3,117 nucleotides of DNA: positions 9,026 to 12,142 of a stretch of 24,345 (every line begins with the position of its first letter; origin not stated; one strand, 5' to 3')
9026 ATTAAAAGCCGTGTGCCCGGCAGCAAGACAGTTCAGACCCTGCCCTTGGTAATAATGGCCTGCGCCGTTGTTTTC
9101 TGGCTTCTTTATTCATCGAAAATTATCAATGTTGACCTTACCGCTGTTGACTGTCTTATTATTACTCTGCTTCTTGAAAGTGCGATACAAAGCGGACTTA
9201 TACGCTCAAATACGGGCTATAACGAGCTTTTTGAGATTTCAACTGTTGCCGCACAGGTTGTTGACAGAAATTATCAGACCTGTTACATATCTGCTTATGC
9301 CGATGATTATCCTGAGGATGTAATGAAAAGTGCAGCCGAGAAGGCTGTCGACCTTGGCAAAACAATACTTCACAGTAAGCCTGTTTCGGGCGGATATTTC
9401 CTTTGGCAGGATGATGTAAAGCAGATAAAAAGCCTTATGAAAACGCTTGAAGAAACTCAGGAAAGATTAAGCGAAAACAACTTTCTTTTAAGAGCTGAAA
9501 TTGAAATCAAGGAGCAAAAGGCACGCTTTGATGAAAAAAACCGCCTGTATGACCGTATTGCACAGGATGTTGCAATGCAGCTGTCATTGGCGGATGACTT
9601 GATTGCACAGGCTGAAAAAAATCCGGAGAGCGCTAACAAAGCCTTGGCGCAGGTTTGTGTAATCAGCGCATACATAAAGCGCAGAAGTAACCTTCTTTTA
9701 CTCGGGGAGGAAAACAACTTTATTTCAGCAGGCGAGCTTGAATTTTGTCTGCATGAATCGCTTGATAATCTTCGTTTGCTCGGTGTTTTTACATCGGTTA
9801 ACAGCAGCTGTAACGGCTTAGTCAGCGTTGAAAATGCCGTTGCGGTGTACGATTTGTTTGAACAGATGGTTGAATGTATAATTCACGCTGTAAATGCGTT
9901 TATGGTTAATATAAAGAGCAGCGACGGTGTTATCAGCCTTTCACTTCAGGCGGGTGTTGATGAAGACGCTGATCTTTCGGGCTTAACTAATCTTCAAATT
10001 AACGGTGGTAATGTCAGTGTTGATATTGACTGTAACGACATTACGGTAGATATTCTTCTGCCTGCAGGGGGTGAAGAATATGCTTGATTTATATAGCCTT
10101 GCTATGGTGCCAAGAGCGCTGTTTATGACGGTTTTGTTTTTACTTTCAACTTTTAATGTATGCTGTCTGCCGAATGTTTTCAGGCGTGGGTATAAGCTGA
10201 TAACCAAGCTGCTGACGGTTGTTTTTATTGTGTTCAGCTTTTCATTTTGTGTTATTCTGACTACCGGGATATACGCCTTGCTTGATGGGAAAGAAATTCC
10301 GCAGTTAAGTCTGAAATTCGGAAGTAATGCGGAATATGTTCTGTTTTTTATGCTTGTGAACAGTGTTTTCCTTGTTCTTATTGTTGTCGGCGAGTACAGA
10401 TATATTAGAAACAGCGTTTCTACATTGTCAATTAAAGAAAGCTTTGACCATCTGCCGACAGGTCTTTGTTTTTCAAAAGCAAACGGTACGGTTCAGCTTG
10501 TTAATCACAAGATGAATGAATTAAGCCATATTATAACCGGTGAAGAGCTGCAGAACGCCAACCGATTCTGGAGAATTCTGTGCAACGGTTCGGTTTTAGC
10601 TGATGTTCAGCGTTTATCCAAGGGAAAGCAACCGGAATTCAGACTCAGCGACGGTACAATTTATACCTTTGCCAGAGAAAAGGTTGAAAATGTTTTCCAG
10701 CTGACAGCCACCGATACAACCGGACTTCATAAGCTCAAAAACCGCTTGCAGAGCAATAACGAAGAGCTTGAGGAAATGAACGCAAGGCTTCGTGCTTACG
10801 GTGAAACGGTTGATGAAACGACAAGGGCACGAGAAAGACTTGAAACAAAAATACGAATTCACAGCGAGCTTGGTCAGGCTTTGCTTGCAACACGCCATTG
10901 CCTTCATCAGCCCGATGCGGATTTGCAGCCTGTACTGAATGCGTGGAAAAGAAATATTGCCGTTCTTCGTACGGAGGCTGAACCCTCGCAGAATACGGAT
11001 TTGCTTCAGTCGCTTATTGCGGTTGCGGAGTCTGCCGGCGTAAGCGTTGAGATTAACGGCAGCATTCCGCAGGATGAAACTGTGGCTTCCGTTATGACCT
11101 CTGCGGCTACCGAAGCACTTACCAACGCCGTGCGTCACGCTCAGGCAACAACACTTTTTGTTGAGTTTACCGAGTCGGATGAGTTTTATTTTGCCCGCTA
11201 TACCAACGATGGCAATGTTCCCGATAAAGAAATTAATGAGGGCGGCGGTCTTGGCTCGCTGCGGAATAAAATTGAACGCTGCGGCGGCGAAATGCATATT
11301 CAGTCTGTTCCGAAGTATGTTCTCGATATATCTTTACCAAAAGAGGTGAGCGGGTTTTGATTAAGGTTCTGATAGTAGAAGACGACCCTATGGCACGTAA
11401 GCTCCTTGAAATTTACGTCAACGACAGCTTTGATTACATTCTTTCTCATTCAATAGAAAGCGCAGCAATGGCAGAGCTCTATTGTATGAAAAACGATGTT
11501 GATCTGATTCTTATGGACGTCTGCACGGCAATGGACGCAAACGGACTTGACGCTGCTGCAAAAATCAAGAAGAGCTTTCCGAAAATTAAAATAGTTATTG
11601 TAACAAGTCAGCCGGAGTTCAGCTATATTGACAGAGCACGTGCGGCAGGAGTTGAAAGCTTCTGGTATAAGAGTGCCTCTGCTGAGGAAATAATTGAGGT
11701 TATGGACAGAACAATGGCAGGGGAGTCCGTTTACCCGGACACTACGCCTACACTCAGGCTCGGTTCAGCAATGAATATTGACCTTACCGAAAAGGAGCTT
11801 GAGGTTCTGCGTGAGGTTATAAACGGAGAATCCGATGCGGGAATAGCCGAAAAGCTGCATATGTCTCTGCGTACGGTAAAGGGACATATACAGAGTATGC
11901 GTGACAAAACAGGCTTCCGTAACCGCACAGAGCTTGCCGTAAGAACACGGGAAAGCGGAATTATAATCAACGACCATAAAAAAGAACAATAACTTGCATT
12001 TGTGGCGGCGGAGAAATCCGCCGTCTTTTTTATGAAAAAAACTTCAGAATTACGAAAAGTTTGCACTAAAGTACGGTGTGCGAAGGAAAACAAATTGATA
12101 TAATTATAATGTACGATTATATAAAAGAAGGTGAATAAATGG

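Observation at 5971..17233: An identical 28-nt box at a fixed distance from three promoters defines a compact local regulon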

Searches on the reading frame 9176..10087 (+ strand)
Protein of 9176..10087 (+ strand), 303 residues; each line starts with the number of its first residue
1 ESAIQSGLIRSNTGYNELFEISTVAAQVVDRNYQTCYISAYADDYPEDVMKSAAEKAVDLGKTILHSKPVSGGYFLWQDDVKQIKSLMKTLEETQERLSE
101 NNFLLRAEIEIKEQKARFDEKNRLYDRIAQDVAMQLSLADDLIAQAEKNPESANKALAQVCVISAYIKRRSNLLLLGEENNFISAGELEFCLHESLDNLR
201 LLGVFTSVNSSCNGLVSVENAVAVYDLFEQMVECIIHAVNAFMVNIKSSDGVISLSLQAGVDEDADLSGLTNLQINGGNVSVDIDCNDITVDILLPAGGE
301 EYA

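Call 42: search_solved_structures(query=window:9176-10087:+, max_evalue=10)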
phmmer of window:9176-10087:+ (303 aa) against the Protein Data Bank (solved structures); distinct sequences matched with E-value up to 10: 1.
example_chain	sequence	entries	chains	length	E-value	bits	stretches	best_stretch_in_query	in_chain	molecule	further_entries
1wle_A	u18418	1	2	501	0.52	12.8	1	45-102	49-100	Seryl-tRNA synthetase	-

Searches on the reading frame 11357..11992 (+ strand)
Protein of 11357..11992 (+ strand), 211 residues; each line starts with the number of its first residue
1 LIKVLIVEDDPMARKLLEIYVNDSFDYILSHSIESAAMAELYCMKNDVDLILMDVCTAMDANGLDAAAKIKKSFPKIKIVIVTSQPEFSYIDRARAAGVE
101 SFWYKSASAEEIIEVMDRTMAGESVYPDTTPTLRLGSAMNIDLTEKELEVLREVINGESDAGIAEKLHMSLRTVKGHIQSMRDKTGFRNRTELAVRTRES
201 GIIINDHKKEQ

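Call 9: search_protein_families(library=pfam, proteins=[window:11357-11992:+], max_evalue=0.01)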
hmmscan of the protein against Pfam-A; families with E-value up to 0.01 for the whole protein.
window:11357-11992:+ (211 aa): 4 families
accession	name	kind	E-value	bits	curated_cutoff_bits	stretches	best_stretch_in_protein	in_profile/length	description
PF00072.30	Response_reg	-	7.4e-15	55.5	30.2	1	4-115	1-109/111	Response regulator receiver domain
PF00196.25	GerE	-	2.3e-13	50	23.5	1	143-195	3-55/57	Bacterial regulatory proteins, luxR family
PF13384.12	HTH_23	-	0.0079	16.4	24.6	0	148-175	8-35/50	Homeodomain-like domain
PF08281.18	Sigma70_r4_2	-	0.0096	16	25.7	0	143-179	11-48/54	Sigma-70, region 4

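Call 10: find_encoding_contigs(protein=window:11357-11992:+, flank=10000, max_places=10)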
Protein window:11357-11992:+ (211 aa): 22 contigs read that carry it; 10 places shown.
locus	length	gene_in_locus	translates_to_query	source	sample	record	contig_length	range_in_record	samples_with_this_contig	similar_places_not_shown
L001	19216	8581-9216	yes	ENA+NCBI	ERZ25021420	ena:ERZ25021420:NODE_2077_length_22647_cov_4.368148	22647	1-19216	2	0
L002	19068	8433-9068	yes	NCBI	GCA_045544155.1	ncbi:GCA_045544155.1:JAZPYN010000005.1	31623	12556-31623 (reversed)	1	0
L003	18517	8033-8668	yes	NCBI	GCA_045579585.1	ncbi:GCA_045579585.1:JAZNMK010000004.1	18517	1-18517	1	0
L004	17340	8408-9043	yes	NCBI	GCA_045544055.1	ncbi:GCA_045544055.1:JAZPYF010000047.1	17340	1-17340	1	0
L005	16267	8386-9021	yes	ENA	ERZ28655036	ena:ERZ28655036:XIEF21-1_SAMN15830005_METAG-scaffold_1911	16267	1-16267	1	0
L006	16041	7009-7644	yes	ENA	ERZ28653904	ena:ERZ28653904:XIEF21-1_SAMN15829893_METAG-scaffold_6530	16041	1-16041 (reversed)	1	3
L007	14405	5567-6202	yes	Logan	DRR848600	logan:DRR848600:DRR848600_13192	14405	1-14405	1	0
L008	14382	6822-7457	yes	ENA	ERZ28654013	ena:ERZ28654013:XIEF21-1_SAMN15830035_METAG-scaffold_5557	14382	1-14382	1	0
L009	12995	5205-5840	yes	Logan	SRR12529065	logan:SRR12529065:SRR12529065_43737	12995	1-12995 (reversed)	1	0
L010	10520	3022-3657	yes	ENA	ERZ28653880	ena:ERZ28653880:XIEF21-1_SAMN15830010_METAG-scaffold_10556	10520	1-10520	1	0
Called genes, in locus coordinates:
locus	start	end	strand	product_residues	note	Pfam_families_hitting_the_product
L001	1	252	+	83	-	?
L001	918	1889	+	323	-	PF00962:A_deaminase, PF19326:AMP_deaminase (weak)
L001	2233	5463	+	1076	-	PF00933:Glyco_hydro_3, PF01915:Glyco_hydro_3_C (weak)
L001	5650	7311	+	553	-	PF16927:HisKA_7TM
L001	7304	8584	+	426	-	-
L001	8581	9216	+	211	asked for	PF00072:Response_reg, PF00196:GerE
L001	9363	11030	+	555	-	-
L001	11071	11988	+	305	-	PF00924:MS_channel_2nd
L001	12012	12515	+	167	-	PF02464:CinA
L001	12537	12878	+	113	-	-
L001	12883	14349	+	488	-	PF00149:Metallophos, PF02872:5_nucleotid_C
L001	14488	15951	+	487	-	PF00149:Metallophos, PF02872:5_nucleotid_C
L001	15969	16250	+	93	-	-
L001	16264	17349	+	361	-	-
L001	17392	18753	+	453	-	PF13421:Band_7_1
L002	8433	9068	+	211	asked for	PF00072:Response_reg, PF00196:GerE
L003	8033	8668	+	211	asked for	PF00072:Response_reg, PF00196:GerE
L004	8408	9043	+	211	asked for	PF00072:Response_reg, PF00196:GerE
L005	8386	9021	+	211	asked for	PF00072:Response_reg, PF00196:GerE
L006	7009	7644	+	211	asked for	PF00072:Response_reg, PF00196:GerE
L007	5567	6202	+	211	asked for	PF00072:Response_reg, PF00196:GerE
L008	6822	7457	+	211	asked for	PF00072:Response_reg, PF00196:GerE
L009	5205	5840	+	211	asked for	PF00072:Response_reg, PF00196:GerE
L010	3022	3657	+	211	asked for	PF00072:Response_reg, PF00196:GerE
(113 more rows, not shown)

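Call 30: search_protein_families(library=ncbifam, proteins=[window:11357-11992:+], max_evalue=0.1)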
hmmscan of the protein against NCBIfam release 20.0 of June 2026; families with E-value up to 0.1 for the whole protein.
window:11357-11992:+ (211 aa): 75 families (the best 25 are shown)
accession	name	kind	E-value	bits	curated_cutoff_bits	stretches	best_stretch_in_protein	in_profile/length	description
NF052445.1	RespRegMctR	equivalog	5.3e-20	71.7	300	1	2-194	2-196/205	two-component system response regulator MctR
NF007935.0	PRK10651.1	equivalog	1.5e-17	63.5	250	1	3-199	8-212/216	two-component system response regulator NarL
NF041830.1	RR_TF_ErdR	exception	7.6e-17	61.7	390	1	3-195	3-203/213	response regulator transcription factor ErdR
NF007403.0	PRK09935.1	equivalog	1.2e-16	60.9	271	1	3-194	5-201/210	fimbria biosynthesis transcriptional regulator FimZ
NF047785.1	respo_reg_MadR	equivalog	3.3e-16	59.3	300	1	2-202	1-208/209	MadR family response regulator transcription factor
NF007018.1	PRK09483.1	equivalog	5.9e-16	58.8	280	1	1-194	1-200/217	UvrY/SirA/GacA family response regulator transcription factor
NF007708.0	PRK10403.1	equivalog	6e-16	58.5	343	1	3-192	8-203/215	nitrate/nitrite response regulator protein NarP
NF011896.0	PRK15369.1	equivalog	3.8e-15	56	242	1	2-198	4-205/211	two component system response regulator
NF007419.0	PRK09958.1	equivalog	2e-12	47.1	251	1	4-192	3-193/204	acid-sensing system DNA-binding response regulator EvgA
NF007505.1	PRK10100.1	equivalog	4.6e-12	46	250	1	44-192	38-194/204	biofilm master transcriptional regulator CsgD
NF007685.0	PRK10360.1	equivalog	3e-11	43.5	258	1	1-197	1-192/196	response regulator transcription factor UhpA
NF006900.1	PRK09390.1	equivalog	6.1e-10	39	255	1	3-181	6-181/203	response regulator FixJ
NF041367.1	CheY_Halo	equivalog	1.2e-09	38.5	200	1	4-117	1-111/114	chemotaxis protein CheY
NF052366.1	photon_PedR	equivalog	4.2e-09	36.4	120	1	142-203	2-63/74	photosynthetic electron transport-dependent transcriptional regulator PedR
NF007750.0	PRK10430.1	equivalog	6.1e-09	35.8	262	1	1-106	1-107/239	two-component system response regulator DcuR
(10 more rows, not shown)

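Call 31: search_solved_structures(query=window:11357-11992:+, max_evalue=0.00001)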
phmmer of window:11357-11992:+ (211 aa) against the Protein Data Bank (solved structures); distinct sequences matched with E-value up to 0.00001: 31.
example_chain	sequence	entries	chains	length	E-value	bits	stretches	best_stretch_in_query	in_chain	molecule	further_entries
7ve6_A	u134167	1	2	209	1e-23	87.3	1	2-196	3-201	Response regulator protein VraR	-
4gvp_A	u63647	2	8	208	1.1e-23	87.3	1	2-196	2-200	Response regulator protein vraR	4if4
5hev_A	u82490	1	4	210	1.1e-19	74.2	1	1-203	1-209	Response regulator protein VraR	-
4zmr_A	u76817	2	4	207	9.1e-16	61.4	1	2-201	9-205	Response regulator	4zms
4hye_A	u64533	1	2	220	1.1e-15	61.1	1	2-201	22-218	Response regulator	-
4ldz_A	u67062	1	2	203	3.1e-15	59.7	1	1-201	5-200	Transcriptional regulatory protein DesR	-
1a04_A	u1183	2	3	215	1.4e-10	44.5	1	4-199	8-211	NITRATE/NITRITE RESPONSE REGULATOR PROTEIN NARL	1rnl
4yn8_A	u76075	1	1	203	3.5e-08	36.7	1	2-200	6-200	Response regulator ChrA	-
5lwk_A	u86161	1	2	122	4e-08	36.5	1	1-112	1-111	Transcriptional regulatory protein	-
5f64_A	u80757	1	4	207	4.1e-08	36.4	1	4-189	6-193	Positive transcription regulator EvgA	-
3c3w_A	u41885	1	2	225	5.3e-08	36.1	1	1-198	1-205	TWO COMPONENT TRANSCRIPTIONAL REGULATORY PROTEIN DEVR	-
8zwn_A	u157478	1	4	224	5.8e-08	36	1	4-189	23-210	DNA-binding transcriptional activator EvgA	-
6ekg_Y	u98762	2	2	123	3e-07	33.6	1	2-117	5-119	Chemotaxis protein CheY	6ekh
2qsj_A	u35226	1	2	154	3.4e-07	33.5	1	4-127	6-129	DNA-binding response regulator, LuxR family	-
7od9_B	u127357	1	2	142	4.1e-07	33.2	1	2-118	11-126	Response regulator receiver protein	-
4wt0_B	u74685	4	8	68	6.5e-07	32.5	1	139-201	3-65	Response regulator receiver domain protein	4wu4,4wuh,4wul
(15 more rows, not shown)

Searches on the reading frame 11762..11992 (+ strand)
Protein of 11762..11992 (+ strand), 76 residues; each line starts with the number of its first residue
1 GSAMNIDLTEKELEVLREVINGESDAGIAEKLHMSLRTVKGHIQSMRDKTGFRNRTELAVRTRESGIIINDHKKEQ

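Call 41: search_solved_structures(query=window:11762-11992:+, max_evalue=0.001, show_alignments=5)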
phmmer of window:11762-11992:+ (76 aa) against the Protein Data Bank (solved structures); distinct sequences matched with E-value up to 0.001: 21.
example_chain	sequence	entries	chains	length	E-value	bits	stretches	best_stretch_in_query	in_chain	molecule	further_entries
4wt0_B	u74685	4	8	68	9.8e-08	35.5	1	4-66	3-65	Response regulator receiver domain protein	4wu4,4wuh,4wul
7x1k_A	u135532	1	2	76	2.7e-07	34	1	8-66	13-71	Chemotaxis protein CheY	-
4wsz_A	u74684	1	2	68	5.2e-07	33.2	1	4-66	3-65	Response regulator receiver domain protein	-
7ve4_A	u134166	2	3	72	4.4e-06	30.2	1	8-62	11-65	DNA-binding response regulator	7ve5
2rnj_A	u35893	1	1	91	8.1e-06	29.4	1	8-62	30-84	Response regulator protein vraR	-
5hev_A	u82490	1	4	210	8.7e-06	29.3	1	4-68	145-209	Response regulator protein VraR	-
4zmr_A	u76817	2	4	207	1.7e-05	28.4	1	7-66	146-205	Response regulator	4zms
4hye_A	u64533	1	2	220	1.9e-05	28.2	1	7-66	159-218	Response regulator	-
4gvp_A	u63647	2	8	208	2.1e-05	28.1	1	8-61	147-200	Response regulator protein vraR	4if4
7ve6_A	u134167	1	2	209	2.1e-05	28.1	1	8-61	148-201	Response regulator protein VraR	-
2jpc_A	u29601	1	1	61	5.4e-05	26.8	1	11-63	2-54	SsrB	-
4ldz_A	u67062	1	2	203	8.1e-05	26.3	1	7-66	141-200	Transcriptional regulatory protein DesR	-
4lfu_A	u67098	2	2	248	0.00011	25.9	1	6-73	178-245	Regulatory protein SdiA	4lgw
8u3b_G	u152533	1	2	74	0.00012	25.7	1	7-73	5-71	Nitrate/nitrite response regulator protein NarL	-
7vim_A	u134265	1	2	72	0.00019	25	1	6-68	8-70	Protein EsrB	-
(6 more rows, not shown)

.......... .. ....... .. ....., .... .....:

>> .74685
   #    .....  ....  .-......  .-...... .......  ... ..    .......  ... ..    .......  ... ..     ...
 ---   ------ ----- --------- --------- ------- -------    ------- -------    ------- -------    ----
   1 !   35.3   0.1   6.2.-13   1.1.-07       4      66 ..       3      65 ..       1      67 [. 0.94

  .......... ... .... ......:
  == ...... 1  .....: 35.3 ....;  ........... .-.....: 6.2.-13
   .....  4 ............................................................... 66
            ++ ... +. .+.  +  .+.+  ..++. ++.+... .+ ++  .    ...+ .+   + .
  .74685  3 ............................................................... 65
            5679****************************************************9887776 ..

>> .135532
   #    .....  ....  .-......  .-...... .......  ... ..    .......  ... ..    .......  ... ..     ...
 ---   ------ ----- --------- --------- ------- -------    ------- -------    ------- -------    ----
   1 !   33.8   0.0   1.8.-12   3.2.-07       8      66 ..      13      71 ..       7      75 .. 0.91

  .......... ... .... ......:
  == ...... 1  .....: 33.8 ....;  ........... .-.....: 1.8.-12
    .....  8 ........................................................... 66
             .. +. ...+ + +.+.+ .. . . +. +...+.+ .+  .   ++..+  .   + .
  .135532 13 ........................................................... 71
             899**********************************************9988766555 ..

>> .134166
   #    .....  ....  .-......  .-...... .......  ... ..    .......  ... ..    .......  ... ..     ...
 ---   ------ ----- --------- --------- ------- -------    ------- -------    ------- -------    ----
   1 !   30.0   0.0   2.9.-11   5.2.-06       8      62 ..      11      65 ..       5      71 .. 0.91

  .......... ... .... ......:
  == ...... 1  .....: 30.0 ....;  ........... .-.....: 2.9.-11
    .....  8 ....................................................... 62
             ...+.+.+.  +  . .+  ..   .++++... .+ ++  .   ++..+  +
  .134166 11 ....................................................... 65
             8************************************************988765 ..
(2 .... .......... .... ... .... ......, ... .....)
